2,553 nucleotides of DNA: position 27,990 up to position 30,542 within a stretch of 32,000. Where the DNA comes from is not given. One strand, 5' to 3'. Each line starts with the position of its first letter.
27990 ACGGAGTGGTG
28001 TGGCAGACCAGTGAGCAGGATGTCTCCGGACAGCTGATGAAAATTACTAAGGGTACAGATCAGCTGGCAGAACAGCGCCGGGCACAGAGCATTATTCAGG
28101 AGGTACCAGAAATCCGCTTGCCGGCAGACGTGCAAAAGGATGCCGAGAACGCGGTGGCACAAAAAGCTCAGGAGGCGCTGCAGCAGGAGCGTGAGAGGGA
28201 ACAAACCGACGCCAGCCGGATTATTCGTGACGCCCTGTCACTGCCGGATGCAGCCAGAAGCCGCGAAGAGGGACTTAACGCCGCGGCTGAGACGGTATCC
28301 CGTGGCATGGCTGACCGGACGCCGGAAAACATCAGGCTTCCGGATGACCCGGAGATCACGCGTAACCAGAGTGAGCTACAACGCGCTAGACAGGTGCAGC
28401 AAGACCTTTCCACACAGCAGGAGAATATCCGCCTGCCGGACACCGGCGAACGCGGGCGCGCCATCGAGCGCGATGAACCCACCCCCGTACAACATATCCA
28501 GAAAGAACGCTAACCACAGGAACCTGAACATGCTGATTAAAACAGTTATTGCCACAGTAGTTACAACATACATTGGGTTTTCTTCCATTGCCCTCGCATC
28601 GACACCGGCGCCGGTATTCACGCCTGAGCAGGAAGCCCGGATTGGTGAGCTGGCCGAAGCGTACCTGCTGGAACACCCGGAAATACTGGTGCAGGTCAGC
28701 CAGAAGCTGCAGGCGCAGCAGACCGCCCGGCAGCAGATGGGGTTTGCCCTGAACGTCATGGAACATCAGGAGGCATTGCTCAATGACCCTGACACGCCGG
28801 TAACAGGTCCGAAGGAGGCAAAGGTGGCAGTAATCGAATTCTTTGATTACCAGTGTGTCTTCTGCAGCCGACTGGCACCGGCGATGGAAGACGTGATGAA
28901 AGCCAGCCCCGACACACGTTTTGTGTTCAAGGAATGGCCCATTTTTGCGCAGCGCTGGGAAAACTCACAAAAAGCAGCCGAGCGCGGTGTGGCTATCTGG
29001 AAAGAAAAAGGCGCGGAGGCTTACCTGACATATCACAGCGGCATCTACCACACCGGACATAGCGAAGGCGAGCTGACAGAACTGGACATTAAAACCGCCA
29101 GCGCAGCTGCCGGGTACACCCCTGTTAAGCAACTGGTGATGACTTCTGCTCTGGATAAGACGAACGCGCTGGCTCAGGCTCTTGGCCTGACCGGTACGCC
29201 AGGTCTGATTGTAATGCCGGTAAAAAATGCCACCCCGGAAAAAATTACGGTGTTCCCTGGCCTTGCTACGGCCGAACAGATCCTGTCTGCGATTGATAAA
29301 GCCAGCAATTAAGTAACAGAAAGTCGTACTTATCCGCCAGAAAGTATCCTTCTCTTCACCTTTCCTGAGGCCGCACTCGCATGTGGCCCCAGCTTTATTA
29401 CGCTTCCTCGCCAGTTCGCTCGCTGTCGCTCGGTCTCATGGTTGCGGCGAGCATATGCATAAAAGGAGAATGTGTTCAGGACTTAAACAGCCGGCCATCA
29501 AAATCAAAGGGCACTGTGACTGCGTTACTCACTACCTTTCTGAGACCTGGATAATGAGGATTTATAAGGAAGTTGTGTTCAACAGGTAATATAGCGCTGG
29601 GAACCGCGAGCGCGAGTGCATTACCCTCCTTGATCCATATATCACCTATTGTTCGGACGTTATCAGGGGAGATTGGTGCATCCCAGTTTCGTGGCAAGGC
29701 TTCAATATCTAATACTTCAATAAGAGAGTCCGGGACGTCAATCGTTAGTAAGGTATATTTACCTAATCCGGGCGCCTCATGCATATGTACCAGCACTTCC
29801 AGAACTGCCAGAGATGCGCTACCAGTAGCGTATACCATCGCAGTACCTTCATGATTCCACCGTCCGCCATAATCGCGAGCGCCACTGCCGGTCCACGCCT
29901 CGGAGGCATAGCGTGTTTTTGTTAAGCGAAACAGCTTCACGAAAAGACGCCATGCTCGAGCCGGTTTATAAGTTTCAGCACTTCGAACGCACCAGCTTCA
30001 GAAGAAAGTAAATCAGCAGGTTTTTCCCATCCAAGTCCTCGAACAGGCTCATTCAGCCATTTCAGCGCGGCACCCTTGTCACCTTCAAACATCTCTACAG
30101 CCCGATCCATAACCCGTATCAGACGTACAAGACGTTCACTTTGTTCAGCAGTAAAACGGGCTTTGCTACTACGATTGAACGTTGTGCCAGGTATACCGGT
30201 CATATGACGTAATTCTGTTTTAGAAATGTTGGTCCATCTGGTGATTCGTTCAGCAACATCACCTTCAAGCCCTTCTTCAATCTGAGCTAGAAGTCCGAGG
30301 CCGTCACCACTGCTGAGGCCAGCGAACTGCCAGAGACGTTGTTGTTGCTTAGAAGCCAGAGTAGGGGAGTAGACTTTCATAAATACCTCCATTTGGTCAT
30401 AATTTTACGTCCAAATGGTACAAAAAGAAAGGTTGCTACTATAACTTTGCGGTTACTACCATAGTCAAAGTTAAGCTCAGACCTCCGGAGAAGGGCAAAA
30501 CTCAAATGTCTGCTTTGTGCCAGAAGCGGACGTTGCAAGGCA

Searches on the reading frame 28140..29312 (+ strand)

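Call 91: search_protein_families(library=pfam, proteins=[window:28140-29312:+], max_evalue=0.001)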
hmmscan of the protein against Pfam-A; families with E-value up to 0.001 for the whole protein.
window:28140-29312:+ (390 aa): 4 families
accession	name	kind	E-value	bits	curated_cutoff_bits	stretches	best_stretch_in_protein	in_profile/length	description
PF18312.6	ScsC_N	-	4.7e-11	42.6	25.8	1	164-196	1-33/34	Copper resistance protein ScsC N-terminal domain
PF01323.26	DSBA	-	4.5e-09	36.8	25.6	1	231-381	2-186/191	DSBA-like thioredoxin domain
PF13462.12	Thioredoxin_4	-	4.8e-08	33.8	23.2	1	217-358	3-145/165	Thioredoxin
PF13098.12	Thioredoxin_2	-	1.4e-05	25.9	27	1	226-383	4-102/104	Thioredoxin-like domain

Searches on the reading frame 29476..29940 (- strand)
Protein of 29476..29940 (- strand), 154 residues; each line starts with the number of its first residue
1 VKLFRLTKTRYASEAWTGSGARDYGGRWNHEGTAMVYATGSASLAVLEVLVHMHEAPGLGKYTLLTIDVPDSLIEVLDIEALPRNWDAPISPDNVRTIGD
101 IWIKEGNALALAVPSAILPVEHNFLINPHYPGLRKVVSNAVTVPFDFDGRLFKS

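Call 91: search_protein_families(library=pfam, proteins=[window:29476-29940:-], max_evalue=0.001)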
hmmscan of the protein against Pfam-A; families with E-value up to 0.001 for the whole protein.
window:29476-29940:- (154 aa): 1 family
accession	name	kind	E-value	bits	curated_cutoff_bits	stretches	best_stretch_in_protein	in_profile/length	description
PF08808.17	RES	-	8e-26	91.4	23.2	1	2-148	1-157/157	RES domain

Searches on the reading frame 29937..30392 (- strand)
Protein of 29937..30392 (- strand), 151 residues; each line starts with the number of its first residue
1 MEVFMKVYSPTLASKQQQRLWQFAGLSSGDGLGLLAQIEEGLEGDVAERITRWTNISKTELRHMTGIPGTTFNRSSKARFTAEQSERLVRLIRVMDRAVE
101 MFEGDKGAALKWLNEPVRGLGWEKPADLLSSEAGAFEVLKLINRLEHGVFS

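Call 91: search_protein_families(library=pfam, proteins=[window:29937-30392:-], max_evalue=0.001)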
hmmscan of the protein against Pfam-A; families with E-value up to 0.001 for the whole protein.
window:29937-30392:- (151 aa): 2 families
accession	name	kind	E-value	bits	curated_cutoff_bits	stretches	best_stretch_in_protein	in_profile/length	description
PF09722.15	Xre_MbcA_ParS_C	-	2.6e-13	50.2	24.5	1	98-148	2-51/51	Antitoxin Xre/MbcA/ParS C-terminal toxin-binding domain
PF20432.4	Xre-like-HTH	-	5.5e-12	46.2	25.8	1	34-93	2-63/63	Antitoxin Xre-like helix-turn-helix domain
